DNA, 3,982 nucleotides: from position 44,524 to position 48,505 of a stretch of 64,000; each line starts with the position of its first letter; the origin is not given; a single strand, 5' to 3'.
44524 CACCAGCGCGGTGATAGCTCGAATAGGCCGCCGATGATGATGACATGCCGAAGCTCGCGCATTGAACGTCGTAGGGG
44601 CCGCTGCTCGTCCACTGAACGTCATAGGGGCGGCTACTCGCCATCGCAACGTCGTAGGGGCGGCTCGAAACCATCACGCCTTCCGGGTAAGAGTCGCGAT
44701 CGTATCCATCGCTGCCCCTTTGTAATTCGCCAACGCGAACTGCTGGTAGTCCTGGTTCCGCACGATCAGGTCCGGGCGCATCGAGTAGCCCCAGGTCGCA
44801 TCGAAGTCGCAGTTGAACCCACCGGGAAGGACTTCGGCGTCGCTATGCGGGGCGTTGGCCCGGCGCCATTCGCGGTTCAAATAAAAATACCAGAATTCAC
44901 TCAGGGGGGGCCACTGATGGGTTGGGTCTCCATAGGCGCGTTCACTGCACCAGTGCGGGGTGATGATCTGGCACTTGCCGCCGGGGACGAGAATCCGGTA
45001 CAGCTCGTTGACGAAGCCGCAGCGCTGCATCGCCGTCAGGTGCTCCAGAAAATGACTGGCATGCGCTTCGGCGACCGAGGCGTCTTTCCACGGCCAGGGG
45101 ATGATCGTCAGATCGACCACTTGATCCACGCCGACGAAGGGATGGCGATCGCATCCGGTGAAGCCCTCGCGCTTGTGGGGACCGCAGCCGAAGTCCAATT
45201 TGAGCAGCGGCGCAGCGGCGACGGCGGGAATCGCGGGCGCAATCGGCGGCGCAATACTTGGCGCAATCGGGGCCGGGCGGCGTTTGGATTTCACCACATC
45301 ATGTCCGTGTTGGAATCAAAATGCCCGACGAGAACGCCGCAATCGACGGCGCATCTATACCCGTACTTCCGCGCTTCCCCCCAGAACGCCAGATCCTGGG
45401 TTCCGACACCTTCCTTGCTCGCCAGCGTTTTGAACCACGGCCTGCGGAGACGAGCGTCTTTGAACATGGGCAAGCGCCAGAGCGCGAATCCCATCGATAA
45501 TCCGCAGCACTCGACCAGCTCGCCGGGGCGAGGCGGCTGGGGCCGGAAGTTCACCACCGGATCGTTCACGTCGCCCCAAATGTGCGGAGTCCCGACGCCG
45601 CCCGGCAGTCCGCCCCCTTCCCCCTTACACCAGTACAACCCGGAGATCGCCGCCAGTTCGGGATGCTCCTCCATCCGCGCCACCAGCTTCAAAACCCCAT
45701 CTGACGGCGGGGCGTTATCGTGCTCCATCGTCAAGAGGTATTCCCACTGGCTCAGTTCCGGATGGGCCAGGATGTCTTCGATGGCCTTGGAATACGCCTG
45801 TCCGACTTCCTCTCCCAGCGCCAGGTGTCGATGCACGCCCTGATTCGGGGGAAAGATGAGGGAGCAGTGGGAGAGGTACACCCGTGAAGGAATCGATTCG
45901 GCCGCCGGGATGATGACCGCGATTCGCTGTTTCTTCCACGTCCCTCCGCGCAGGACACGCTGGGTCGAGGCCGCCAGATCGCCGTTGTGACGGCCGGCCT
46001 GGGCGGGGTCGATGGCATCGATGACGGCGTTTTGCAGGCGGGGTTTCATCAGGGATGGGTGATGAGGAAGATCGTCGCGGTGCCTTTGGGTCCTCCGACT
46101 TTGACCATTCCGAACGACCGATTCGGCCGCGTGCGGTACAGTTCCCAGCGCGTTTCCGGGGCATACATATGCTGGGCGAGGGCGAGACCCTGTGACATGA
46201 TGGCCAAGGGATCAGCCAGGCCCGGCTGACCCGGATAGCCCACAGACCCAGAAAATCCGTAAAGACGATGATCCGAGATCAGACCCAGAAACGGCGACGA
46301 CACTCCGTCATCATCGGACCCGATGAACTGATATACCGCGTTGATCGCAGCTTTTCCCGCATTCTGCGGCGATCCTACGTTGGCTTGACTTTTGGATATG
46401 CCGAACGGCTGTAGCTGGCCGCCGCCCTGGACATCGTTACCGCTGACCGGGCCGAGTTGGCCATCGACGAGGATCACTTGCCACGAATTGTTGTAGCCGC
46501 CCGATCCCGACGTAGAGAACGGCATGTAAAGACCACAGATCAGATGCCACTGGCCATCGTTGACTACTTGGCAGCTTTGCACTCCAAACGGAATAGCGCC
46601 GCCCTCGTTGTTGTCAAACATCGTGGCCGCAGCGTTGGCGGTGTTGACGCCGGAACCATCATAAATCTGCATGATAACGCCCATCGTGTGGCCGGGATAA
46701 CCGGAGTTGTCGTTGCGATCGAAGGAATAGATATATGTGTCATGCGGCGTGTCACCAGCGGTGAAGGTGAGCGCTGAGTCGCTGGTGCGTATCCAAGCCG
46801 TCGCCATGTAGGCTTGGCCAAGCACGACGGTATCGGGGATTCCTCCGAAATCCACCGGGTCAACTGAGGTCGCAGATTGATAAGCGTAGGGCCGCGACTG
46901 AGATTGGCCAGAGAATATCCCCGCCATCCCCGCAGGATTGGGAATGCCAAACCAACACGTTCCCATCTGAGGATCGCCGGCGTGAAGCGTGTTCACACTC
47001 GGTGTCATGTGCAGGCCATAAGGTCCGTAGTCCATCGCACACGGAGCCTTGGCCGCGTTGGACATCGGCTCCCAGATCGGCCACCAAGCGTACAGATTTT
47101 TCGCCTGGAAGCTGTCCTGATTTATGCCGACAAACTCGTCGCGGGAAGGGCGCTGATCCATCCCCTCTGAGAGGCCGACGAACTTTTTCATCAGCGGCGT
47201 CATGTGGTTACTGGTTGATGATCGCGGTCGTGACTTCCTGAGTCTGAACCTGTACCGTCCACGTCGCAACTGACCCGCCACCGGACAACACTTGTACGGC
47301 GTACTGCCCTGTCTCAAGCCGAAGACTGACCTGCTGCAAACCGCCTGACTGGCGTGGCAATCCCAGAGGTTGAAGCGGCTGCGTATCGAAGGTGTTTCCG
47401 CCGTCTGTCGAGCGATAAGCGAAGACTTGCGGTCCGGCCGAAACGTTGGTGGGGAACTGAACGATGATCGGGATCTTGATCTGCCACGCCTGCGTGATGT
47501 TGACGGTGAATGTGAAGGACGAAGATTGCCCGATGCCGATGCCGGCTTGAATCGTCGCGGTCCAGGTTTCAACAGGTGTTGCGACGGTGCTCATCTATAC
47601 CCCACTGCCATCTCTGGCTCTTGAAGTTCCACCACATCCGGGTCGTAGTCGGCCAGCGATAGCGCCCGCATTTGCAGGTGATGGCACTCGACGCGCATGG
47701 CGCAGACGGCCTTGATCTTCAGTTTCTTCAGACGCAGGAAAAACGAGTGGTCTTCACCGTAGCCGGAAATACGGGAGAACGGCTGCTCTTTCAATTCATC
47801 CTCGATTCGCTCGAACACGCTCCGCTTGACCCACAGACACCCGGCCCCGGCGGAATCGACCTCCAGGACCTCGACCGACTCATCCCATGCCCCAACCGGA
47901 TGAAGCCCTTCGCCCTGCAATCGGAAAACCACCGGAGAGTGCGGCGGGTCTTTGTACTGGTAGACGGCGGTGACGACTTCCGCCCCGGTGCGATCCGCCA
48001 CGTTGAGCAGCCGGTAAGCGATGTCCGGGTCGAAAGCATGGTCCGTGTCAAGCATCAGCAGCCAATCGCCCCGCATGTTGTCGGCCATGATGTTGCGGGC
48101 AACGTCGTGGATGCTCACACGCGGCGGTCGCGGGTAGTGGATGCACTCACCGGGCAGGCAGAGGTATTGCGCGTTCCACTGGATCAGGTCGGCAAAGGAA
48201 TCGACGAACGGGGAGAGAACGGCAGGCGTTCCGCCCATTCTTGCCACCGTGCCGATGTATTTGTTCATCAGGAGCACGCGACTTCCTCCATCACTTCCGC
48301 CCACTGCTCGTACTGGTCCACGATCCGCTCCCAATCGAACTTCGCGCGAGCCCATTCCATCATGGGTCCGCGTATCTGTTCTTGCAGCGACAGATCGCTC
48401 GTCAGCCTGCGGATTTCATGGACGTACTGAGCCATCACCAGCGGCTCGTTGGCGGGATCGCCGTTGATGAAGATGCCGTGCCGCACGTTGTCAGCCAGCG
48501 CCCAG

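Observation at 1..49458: Large glycan-building and methylation toolkit embedded in the late structural operon of a lambda-like phage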

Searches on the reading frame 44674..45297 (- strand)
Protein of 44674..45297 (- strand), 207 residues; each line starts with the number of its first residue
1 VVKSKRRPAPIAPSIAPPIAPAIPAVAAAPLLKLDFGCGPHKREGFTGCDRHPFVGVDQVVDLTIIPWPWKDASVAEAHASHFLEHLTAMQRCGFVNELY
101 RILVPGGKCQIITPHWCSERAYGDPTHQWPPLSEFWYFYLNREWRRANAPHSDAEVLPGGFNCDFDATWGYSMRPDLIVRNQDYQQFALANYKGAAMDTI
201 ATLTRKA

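Call 28: search_protein_families(library=pfam, proteins=[window:44674-45297:-], max_evalue=10)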
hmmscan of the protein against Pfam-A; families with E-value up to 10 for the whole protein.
window:44674-45297:- (207 aa): 2 families
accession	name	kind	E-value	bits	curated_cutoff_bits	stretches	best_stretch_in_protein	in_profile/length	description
PF08241.18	Methyltransf_11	-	0.0072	17.4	21.2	1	67-109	53-93/95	Methyltransferase domain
PF13649.12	Methyltransf_25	-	0.23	12.6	27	1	68-107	58-97/97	Methyltransferase domain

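Call 89: search_protein_families(library=ncbifam, proteins=[window:44674-45297:-], max_evalue=0.1)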
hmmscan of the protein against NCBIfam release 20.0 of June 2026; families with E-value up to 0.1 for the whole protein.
window:44674-45297:- (207 aa): 0 families

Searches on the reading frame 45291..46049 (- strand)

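Call 6: search_protein_families(library=pfam, proteins=[window:45291-46049:-], max_evalue=0.01)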
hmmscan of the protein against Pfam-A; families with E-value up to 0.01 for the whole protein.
window:45291-46049:- (252 aa): 0 families

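Call 28: search_protein_families(library=pfam, proteins=[window:45291-46049:-], max_evalue=10)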
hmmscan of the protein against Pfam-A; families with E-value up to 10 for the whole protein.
window:45291-46049:- (252 aa): 1 family
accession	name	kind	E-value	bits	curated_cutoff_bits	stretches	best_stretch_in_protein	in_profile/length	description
PF00535.33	Glycos_transf_2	-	0.085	13.2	23.3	1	102-147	79-124/168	Glycosyl transferase family 2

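Call 89: search_protein_families(library=ncbifam, proteins=[window:45291-46049:-], max_evalue=0.1)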
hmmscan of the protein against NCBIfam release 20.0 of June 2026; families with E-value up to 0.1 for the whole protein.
window:45291-46049:- (252 aa): 0 families

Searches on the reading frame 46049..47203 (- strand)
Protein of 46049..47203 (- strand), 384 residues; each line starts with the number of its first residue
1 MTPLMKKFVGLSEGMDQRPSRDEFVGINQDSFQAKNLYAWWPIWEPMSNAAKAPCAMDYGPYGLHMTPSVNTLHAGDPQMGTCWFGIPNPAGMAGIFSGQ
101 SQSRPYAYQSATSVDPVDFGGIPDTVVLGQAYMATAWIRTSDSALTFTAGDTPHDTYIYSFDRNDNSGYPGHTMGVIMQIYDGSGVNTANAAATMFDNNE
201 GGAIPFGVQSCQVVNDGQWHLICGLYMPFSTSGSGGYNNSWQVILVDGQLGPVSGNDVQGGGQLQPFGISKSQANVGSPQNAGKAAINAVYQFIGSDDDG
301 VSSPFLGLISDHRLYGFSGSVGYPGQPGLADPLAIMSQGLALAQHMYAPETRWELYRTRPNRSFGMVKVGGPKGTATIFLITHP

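Call 39: search_protein_families(library=pfam, proteins=[window:46049-47203:-], max_evalue=1)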
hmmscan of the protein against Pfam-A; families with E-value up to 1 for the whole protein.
window:46049-47203:- (384 aa): 0 families

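Call 47: search_solved_structures(query=window:46049-47203:-, max_evalue=10)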
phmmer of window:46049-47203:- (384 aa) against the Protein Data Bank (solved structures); distinct sequences matched with E-value up to 10: 0.

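Call 56: search_protein_representatives(protein=window:46049-47203:-)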
Query: 384 residues. Proteins with E-value up to 0.001 (for the whole library): 27; up to 1e-10: 10; up to 1e-30: 4. The best 27 are listed.
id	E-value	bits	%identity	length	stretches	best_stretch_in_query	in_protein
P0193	3.8e-265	895.4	100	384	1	1-384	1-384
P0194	1.1e-82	294.6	49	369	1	28-364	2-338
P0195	4.1e-76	272.9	47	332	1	57-367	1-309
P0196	4.9e-46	173.9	52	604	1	178-376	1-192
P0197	3.0e-19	85.7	35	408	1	15-327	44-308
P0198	5.8e-18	81.4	36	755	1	4-364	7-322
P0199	1.6e-16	76.7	37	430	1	18-358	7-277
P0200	1.4e-15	73.6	38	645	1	20-320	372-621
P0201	9.9e-14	67.5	36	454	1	16-357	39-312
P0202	2.3e-12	63.0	34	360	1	7-359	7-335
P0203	1.3e-10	57.2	39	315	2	5-220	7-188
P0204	4.4e-10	55.5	24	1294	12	73-115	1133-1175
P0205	1.6e-09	53.7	38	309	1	3-359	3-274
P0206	4.3e-09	52.2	32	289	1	4-316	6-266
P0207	7.2e-09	51.5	35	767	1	27-356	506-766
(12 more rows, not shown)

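Call 71: predict_structure(alignment_id=A1)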
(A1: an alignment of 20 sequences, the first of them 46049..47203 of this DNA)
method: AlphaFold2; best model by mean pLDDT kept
length: 384 residues; sequences in the alignment: 20
mean_pLDDT: 66.1   pTM: 0.77
mean pLDDT of the five models: 66.1, 65.3, 64.3, 62.2, 62.2
residues with pLDDT >= 90: 25; 70-90: 132; 50-70: 156; < 50: 71
segments of 3 or more residues with pLDDT < 50: 1-11, 91-102, 123-126, 200-204, 233-236, 258-261, 320-329, 361-366, 379-384
pLDDT, mean of each block of 10 residues (from residue 1): 44 64 80 87 66 54 67 80 73 39 59 61 55 90 61 70 63 64 56 67 56 88 83 56 85 56 59 60 59 73 78 78 45 84 90 78 47 51 42
secondary structure, 60 per line:
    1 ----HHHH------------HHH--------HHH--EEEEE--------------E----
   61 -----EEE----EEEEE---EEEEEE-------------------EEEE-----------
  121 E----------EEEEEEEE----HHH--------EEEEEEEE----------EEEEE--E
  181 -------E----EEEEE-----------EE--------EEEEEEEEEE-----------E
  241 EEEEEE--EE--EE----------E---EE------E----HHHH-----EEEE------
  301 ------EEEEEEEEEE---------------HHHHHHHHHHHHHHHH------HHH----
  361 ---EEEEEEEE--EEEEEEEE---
elements in order: H5-8 E37-41 E66-68 E73-77 E81-86 E106-109 E132-139 E155-162 E173-177 E193-197 E219-228 E240-246 H282-285 E291-294 E307-316 H332-347 E364-371 E374-381

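Call 75: fold_search(model_id=the predicted structure, library=pdb)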
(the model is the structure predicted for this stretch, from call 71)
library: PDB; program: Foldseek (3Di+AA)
matches with E <= 10: 520; with E <= 0.001: 119
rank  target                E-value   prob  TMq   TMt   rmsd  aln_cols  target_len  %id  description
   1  5ho2                  3.7e-06  1.00  0.35  0.19   7.4       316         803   13  Crystal structure of AbnA (open conformation), a GH43 extracellular arabinanase from Geobacillus stearothermophilus (released 2017-02-01)
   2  5hp6                  4.9e-06  1.00  0.36  0.19   7.3       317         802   13  Structure of AbnA, a GH43 extracellular arabinanase from Geobacillus stearothermophilus (a new conformational state) (released 2017-02-01)
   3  7oof_A                7.3e-06  1.00  0.28  0.41   8.3       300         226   10  Crystal structure of Paradendryphiella salina PL7A alginate lyase in complex with tri-mannuronic acid (released 2022-06-08)
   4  2vxr                  1.2e-05  1.00  0.29  0.26  12.1       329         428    9  Crystal Structure of the Botulinum Neurotoxin serotype G binding domain (released 2009-07-07)
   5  3sh4                  1.5e-05  1.00  0.25  0.44   7.6       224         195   16  Laminin G like domain 3 from human perlecan (released 2011-12-14)
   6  7nm6_A                1.6e-05  1.00  0.28  0.40   8.7       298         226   10  Crystal structure of Paradendryphiella salina PL7A alginate lyase mutant Y223F in complex with di-mannuronic acid (released 2022-03-02)
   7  5hon_A                2.0e-05  1.00  0.31  0.50   6.4       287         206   11  Structure of Domain 4 of AbnA, a GH43 extracellular arabinanase from Geobacillus stearothermophilus, in complex with a (released 2017-02-01)
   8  1c4r_B                2.1e-05  1.00  0.24  0.46   6.8       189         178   17  THE STRUCTURE OF THE LIGAND-BINDING DOMAIN OF NEUREXIN 1BETA: REGULATION OF LNS DOMAIN FUNCTION BY ALTERNATIVE SPLICIN (released 2000-10-04)
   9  3vkf_C                2.6e-05  1.00  0.24  0.46   6.9       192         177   15  Crystal Structure of Neurexin 1beta/Neuroligin 1 complex (released 2012-08-01)
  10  6ywf                  2.7e-05  1.00  0.28  0.41   8.6       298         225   10  Crystal structure of Paradendryphiella salina PL7A alginate lyase (released 2021-05-12)
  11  9k6u_A                3.1e-05  1.00  0.29  0.50   5.2       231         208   11  Pentraxin Domain of PTX3 Octamer (released 2025-10-22)
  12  7ncz_A                3.1e-05  1.00  0.28  0.40   9.0       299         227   10  Crystal structure of Paradendryphiella salina PL7A alginate lyase mutant Y223F in complex with hexa-mannuronic acid (released 2022-03-02)
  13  8d8o_B                3.4e-05  1.00  0.29  0.11   4.6       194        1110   14  Cryo-EM structure of substrate unbound PAPP-A (released 2022-09-28)
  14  2r1d_H                3.6e-05  1.00  0.24  0.46   6.8       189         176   17  Crystal structure of rat neurexin 1beta in the Ca2+ containing form (released 2008-04-01)
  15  7p25_A                3.8e-05  1.00  0.28  0.40   8.8       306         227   11  Crystal structure of Paradendryphiella salina PL7A alginate lyase in complex with hexa-mannuronic acid products (released 2022-07-13)
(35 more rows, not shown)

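Call 119: fold_search(model_id=the predicted structure, library=viral)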
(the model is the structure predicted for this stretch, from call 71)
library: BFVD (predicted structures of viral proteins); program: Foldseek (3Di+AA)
matches with E <= 10: 481; with E <= 0.001: 112
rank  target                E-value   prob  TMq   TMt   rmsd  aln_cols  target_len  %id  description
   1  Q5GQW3                3.2e-09  1.00  0.42  0.48   6.3       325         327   12  Virion structural protein [Synechococcus phage S-PM2]
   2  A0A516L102            5.2e-08  1.00  0.42  0.15   5.8       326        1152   13  (no name in the UniProt tables at hand)
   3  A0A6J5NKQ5            9.0e-08  1.00  0.44  0.71   5.6       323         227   12  Concanavalin A-like lectin/glucanases superfamily [uncultured Caudovirales phage]
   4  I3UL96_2              9.0e-08  1.00  0.40  0.11   5.1       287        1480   11  (no name in the UniProt tables at hand)
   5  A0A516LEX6            1.7e-07  1.00  0.41  0.41   6.6       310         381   11  (no name in the UniProt tables at hand)
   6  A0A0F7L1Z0            2.1e-07  1.00  0.38  0.52   9.8       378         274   12  Hydrolase [uncultured marine virus]
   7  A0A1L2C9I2            2.4e-07  1.00  0.38  0.30   5.6       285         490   11  LamG-like jellyroll fold domain-containing protein [Pseudomonas phage ZC08]
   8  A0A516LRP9            2.9e-07  1.00  0.42  0.51  10.8       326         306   10  (no name in the UniProt tables at hand)
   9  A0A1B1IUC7            3.2e-07  1.00  0.45  0.63  11.4       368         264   12  (no name in the UniProt tables at hand)
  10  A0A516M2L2            4.7e-07  1.00  0.35  0.17   8.8       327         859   12  (no name in the UniProt tables at hand)
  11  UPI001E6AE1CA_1       5.6e-07  1.00  0.38  0.21   8.7       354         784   15  (no name look-up for this kind of identifier)
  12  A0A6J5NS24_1          7.4e-07  1.00  0.42  0.21   7.3       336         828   12  Concanavalin A-like lectin/glucanases superfamily (Fragment) [uncultured Caudovirales phage]
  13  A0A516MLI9            8.7e-07  1.00  0.43  0.62   6.6       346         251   10  (no name in the UniProt tables at hand)
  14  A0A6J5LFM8            9.2e-07  1.00  0.39  0.25   6.5       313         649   13  Concanavalin A-like lectin/glucanases superfamily [uncultured Caudovirales phage]
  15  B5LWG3                1.1e-06  1.00  0.33  0.30   8.5       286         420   11  Putative LamG-like jellyroll protein [Feldmannia species virus]
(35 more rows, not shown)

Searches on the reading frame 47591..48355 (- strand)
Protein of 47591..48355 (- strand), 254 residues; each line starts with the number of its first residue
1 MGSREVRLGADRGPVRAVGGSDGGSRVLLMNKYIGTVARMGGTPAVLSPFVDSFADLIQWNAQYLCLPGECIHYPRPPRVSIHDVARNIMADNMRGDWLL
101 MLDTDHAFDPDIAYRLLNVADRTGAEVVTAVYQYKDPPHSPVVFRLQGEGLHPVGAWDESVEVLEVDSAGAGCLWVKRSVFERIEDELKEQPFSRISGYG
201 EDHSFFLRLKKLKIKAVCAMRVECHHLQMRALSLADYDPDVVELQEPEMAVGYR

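Call 6: search_protein_families(library=pfam, proteins=[window:47591-48355:-], max_evalue=0.01)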
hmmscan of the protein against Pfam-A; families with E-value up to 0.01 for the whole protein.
window:47591-48355:- (254 aa): 3 families
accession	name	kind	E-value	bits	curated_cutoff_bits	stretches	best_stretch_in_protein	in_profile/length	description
PF00535.33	Glycos_transf_2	-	1.4e-06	28.8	23.3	1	72-135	55-118/168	Glycosyl transferase family 2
PF13641.12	Glyco_tranf_2_3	-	0.0021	18.5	27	1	80-233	73-218/230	Glycosyltransferase like family 2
PF12804.13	NTP_transf_3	-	0.003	18.2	27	1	80-144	74-133/160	MobA-like NTP transferase domain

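Call 89: search_protein_families(library=ncbifam, proteins=[window:47591-48277:-], max_evalue=0.1)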
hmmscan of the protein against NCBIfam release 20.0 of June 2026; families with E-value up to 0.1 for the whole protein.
window:47591-48277:- (228 aa): 2 families
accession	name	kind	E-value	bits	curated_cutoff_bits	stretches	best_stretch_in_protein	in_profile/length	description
NF010693.0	PRK14093.1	equivalog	0.041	12.5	544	1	140-194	217-271/479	UDP-N-acetylmuramoylalanyl-D-glutamyl-2,6-diaminopimelate--D-alanyl-D-alanine ligase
TIGR00682.1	lpxK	equivalog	0.063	12.3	91.95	1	146-206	207-266/324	tetraacyldisaccharide 4'-kinase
